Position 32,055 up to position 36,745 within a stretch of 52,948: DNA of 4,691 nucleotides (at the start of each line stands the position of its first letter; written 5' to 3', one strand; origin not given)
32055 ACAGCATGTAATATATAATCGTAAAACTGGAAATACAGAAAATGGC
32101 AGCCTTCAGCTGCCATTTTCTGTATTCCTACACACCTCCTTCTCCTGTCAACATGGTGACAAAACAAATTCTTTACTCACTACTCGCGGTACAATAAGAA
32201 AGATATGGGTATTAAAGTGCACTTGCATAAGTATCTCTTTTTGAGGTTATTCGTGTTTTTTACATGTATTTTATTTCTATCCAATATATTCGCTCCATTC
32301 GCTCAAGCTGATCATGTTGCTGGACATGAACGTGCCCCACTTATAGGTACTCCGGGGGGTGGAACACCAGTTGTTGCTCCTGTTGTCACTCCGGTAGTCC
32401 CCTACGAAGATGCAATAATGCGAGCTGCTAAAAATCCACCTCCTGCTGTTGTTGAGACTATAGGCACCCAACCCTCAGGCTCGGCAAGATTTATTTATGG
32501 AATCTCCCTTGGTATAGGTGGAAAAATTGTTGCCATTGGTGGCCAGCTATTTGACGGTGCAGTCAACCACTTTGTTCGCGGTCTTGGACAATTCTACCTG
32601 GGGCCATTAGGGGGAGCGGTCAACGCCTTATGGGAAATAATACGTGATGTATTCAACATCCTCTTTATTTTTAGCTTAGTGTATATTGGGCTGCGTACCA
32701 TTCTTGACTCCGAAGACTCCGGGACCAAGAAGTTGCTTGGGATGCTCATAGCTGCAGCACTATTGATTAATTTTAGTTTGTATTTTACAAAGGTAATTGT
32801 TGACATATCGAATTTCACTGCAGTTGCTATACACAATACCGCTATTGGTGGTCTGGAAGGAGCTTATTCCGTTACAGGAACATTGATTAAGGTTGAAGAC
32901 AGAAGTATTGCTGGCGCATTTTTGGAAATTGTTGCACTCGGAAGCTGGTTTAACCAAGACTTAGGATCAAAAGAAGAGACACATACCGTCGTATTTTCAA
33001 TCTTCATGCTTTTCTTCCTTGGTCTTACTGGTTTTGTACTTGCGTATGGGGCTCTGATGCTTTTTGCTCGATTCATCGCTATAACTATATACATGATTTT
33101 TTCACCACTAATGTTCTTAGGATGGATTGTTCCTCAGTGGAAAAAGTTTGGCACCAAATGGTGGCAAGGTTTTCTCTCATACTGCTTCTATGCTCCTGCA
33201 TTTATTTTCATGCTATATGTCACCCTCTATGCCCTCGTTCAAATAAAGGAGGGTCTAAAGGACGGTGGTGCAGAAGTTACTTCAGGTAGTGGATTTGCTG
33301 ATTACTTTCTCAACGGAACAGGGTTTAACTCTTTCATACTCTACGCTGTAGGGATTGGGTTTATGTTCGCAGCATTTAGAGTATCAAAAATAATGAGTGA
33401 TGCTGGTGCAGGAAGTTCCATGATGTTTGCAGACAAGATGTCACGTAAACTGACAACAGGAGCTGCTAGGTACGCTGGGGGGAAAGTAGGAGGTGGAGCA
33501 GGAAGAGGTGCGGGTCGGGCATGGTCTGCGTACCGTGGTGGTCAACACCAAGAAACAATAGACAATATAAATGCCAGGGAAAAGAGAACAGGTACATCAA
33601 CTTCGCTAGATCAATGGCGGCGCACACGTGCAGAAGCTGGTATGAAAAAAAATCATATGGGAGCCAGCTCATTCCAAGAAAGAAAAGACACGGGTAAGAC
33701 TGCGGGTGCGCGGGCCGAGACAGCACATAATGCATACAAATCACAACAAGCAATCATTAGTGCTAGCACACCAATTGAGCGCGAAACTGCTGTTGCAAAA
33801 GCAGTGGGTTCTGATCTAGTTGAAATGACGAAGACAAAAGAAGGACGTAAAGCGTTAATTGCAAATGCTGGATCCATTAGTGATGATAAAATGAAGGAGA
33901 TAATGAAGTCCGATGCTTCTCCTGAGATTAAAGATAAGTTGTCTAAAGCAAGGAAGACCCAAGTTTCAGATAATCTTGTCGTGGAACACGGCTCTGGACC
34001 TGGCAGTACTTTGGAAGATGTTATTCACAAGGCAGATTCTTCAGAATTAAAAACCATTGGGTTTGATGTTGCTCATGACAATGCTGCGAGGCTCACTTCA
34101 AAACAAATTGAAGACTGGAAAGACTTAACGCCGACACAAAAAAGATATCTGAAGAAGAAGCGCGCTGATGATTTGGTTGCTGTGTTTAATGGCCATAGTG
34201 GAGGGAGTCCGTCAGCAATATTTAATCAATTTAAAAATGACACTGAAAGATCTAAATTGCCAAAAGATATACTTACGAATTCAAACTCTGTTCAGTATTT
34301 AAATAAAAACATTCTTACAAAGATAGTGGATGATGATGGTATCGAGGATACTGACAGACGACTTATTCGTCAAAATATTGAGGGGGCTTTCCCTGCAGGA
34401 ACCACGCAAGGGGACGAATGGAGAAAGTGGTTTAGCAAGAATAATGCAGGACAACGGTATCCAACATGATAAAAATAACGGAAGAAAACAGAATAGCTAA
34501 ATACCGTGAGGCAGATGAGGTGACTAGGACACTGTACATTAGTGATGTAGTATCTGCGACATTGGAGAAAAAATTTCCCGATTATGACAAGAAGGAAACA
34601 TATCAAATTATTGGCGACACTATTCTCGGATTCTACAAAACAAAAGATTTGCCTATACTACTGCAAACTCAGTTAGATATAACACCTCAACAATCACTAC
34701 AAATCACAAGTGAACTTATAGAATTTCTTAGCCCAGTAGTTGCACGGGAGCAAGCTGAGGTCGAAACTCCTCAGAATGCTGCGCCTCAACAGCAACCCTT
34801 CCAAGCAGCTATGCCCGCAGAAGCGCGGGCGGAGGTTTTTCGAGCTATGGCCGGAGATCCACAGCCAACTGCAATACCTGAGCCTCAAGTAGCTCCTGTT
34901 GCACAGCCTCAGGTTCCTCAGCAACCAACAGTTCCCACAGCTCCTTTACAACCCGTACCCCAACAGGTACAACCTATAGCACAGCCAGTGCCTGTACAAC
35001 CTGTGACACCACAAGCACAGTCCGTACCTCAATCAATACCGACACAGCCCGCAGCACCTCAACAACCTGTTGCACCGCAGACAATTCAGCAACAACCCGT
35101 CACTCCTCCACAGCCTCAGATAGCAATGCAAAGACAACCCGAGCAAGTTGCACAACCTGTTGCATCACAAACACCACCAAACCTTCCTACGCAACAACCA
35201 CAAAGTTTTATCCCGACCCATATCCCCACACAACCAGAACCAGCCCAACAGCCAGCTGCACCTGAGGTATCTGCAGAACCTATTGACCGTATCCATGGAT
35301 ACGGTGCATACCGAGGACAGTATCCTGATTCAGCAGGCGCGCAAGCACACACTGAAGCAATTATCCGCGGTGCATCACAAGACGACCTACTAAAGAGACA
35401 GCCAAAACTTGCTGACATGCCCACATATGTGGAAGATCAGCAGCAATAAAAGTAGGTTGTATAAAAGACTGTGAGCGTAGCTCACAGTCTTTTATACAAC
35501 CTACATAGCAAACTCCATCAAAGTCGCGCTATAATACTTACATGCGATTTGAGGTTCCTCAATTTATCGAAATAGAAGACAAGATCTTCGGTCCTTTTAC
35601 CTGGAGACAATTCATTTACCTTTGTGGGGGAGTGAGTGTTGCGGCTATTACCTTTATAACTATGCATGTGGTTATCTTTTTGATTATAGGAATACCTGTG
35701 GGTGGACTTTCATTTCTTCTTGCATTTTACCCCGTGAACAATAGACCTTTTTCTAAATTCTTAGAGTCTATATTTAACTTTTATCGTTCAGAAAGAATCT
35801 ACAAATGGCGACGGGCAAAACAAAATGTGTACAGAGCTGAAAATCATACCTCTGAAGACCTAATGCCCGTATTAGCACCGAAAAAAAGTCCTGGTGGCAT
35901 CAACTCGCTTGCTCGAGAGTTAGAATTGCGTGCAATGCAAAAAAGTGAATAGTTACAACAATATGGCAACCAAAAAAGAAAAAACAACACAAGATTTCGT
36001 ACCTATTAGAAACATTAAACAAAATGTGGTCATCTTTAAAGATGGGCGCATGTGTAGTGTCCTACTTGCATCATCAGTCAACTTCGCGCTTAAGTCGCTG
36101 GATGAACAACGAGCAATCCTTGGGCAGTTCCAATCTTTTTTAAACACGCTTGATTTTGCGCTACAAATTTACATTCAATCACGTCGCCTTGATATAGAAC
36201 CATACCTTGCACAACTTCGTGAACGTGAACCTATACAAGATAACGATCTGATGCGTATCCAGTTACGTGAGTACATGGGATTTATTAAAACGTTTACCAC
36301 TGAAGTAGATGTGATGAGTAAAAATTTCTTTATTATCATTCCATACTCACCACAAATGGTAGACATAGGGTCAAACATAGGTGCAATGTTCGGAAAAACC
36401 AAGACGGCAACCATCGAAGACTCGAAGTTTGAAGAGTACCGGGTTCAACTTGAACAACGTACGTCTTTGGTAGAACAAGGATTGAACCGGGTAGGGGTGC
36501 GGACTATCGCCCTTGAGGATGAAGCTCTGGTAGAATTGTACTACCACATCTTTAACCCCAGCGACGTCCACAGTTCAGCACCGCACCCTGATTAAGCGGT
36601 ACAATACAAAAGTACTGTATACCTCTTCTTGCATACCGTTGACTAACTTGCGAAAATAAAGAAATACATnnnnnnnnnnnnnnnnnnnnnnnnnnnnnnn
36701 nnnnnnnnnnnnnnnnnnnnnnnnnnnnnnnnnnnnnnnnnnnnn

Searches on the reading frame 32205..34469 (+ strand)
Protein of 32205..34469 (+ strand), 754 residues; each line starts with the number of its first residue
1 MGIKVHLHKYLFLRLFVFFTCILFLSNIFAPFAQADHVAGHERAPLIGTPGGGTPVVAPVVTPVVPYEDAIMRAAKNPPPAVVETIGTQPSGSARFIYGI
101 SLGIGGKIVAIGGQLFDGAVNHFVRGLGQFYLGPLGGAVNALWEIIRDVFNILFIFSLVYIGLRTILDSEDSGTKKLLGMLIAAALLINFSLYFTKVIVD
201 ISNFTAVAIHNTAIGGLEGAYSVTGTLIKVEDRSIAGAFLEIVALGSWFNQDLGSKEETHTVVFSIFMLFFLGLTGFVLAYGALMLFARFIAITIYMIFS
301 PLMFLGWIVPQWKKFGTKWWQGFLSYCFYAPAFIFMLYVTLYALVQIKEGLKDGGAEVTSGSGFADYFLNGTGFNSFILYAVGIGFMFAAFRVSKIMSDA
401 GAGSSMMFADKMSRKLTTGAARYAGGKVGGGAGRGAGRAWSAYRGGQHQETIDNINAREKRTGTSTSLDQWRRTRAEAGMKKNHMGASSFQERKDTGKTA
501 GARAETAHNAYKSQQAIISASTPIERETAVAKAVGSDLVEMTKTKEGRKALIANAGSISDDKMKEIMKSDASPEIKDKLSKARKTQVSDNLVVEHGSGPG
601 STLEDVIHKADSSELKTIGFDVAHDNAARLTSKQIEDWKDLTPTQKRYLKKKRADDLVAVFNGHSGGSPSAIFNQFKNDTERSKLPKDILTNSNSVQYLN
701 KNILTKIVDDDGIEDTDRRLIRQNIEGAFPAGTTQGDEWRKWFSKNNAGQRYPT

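Call 4: search_protein_families(library=pfam, proteins=[window:32205-34469:+], max_evalue=0.1)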
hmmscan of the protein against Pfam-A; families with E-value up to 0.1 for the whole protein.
window:32205-34469:+ (754 aa): 0 families

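Call 5: search_protein_families(library=ncbifam, proteins=[window:32205-34469:+], max_evalue=0.1)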
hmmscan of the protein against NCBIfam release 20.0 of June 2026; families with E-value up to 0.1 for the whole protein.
window:32205-34469:+ (754 aa): 3 families
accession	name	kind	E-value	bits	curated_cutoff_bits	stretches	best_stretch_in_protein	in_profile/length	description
NF046089.1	CD3337_EF1877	subfamily_domain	0.00041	19.2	120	1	256-345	296-384/450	CD3337/EF1877 family mobilome membrane protein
NF045890.1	conj_pls20_p028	equivalog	0.0037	16.2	150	1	139-197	58-116/377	pLS20_p028 family conjugation system transmembrane protein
NF011715.0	PRK15136.1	equivalog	0.021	13.4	563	1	474-534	144-203/390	multidrug efflux MFS transporter periplasmic adaptor subunit EmrA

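Call 33: search_solved_structures(query=A5, max_evalue=1)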
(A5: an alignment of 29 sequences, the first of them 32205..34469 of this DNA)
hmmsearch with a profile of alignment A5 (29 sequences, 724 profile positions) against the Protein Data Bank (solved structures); distinct sequences matched with E-value up to 1: 2.
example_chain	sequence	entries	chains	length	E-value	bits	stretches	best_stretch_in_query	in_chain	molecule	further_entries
4gnk_E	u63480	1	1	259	0.32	13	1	389-586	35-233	1-phosphatidylinositol 4,5-bisphosphate phosphodiesterase beta-3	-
7vvu_T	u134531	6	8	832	0.39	12.7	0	491-654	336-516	Enhancer of polycomb-like protein 1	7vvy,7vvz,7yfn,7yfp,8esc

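Call 34: search_protein_families(library=pfam, alignment_id=A5, max_evalue=0.01)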
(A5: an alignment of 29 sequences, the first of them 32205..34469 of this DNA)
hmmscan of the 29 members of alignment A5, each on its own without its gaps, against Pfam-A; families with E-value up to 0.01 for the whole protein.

A. member 1, window:32205-34469:+ (754 aa): 0 families

B. families by the number of members that match (of 29 scanned): 2 families
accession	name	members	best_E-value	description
PF04610.19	TrbL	8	2e-08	TrbL/VirB6 plasmid conjugal transfer protein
PF12761.13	End3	1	0.0059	Actin cytoskeleton-regulatory complex protein END3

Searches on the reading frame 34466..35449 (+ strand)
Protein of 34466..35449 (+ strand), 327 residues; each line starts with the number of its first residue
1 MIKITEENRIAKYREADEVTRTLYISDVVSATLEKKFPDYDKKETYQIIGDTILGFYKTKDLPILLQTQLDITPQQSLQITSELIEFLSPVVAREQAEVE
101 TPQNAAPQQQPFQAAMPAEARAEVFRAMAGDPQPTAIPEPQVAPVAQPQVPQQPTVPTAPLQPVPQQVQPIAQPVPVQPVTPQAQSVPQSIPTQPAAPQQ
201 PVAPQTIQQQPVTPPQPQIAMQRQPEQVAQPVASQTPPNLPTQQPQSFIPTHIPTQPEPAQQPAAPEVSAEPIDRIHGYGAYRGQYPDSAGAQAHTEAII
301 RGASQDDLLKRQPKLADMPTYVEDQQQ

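Call 4: search_protein_families(library=pfam, proteins=[window:34466-35449:+], max_evalue=0.1)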
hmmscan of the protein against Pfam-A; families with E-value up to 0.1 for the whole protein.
window:34466-35449:+ (327 aa): 0 families

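Call 5: search_protein_families(library=ncbifam, proteins=[window:34466-35449:+], max_evalue=0.1)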
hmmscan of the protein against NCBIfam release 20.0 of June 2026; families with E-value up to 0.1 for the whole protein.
window:34466-35449:+ (327 aa): 0 families

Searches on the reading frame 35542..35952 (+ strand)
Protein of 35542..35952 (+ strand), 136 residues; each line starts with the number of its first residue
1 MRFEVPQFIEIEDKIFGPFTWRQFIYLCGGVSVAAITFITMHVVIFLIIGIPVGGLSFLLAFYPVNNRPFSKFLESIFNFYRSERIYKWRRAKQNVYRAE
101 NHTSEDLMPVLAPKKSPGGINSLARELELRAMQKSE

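Call 4: search_protein_families(library=pfam, proteins=[window:35542-35952:+], max_evalue=0.1)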
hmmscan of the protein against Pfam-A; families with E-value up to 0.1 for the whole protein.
window:35542-35952:+ (136 aa): 3 families
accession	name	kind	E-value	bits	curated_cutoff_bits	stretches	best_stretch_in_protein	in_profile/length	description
PF12666.12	PrgI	-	2.6e-11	44.3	27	1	9-85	6-87/91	PrgI family protein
PF03733.18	YccF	-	0.007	17.4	27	1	27-63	8-44/51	Inner membrane component domain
PF12648.12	TcpE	-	0.014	16.3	29.9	1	31-87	35-94/100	TcpE family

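Call 5: search_protein_families(library=ncbifam, proteins=[window:35542-35952:+], max_evalue=0.1)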
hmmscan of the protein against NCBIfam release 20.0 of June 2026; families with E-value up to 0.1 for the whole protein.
window:35542-35952:+ (136 aa): 2 families
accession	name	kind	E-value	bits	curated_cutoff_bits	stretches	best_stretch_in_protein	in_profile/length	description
NF042935.1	SCO6880_fam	subfamily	8.7e-05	21.6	60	1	15-103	13-94/477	SCO6880 family protein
NF008740.0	PRK11770.1-2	equivalog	0.031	14.5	123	1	27-72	11-54/124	YccF domain-containing protein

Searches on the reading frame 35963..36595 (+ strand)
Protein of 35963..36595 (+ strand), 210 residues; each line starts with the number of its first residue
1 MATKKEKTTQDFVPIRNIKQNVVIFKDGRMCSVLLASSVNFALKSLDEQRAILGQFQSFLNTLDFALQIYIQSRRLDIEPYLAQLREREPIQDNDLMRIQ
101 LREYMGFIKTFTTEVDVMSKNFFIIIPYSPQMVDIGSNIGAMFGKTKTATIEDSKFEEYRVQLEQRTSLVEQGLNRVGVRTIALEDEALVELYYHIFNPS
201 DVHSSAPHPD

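Call 4: search_protein_families(library=pfam, proteins=[window:35963-36595:+], max_evalue=0.1)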
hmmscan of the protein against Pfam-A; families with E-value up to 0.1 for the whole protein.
window:35963-36595:+ (210 aa): 1 family
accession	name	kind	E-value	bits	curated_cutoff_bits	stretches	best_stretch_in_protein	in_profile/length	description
PF14435.11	SUKH-4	-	0.042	14.4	25.5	1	140-176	7-43/179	SUKH-4 immunity protein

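Call 5: search_protein_families(library=ncbifam, proteins=[window:35963-36595:+], max_evalue=0.1)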
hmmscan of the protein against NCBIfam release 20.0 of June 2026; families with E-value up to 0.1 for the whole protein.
window:35963-36595:+ (210 aa): 3 families
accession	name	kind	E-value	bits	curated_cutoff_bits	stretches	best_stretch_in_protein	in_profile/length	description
NF045975.1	VirB4_plasma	equivalog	1.7e-11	42.6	590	1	3-159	98-265/894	Mbov_0397 family ICE element conjugal transfer ATPase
NF041427.1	TrsD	subfamily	3.7e-06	26.9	200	1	4-88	10-99/201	TrsD/TraD family conjugative transfer protein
NF045971.1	conju_CD1110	equivalog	0.0021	16.4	325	1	10-125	2-118/752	VirB4-like conjugal transfer ATPase, CD1110 family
